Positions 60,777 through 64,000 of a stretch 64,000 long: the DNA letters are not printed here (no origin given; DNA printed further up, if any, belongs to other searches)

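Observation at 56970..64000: Tandem giant orphan genes share a duplicated promoter/5'-leader module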

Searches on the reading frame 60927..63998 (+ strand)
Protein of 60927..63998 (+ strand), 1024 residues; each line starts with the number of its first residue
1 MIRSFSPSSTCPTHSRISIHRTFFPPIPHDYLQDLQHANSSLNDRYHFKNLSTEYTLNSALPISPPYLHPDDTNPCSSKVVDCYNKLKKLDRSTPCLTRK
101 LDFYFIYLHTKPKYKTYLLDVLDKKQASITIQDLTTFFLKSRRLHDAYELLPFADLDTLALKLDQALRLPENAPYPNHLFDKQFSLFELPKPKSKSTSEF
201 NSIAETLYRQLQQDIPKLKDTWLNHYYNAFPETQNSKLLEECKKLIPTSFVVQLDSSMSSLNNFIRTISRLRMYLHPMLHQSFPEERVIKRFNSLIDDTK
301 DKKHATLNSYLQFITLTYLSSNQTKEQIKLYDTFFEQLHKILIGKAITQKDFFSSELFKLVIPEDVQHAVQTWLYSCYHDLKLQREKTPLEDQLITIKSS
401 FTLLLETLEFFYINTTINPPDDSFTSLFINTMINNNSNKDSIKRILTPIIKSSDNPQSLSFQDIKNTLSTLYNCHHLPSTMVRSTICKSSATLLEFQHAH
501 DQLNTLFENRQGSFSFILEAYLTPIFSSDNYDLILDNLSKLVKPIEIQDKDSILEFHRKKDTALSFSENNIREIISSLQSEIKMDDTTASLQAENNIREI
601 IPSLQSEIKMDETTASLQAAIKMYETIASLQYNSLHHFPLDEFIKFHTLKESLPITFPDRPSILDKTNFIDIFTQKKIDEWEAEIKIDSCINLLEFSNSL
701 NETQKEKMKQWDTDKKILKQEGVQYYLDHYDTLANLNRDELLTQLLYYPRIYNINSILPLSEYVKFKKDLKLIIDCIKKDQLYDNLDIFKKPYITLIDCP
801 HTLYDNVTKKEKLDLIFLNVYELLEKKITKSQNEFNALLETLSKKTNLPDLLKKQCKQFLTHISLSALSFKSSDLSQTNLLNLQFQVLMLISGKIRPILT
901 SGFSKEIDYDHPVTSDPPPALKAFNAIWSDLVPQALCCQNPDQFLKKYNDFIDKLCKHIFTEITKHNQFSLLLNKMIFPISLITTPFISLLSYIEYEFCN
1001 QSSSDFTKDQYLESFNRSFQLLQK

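Call 13: search_protein_families(library=pfam, proteins=[window:60927-63998:+], max_evalue=1)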
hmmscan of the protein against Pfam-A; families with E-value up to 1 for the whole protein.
window:60927-63998:+ (1024 aa): 3 families
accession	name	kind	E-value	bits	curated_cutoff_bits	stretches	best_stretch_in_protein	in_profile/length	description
PF09687.15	PRESAN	-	0.0017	19.3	23.7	1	805-861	15-72/125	Plasmodium RESA N-terminal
PF12229.13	PG_binding_4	-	0.03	14.9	22.1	1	559-621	45-108/117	Putative peptidoglycan binding domain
PF05412.18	Peptidase_C33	-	0.062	13.8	25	1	418-502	3-81/108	Equine arterivirus Nsp2-type cysteine proteinase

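Call 22: find_homologous_proteins(query=window:60927-63998:+, max_evalue=0.001)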
Query window:60927-63998:+: 7444 candidates shared short words with the query, none scored E <= 0.001.
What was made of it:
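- Tried and rejected: The word-indexed protein search with the window part of B returned nothing, although close orthologues exist (call 22).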
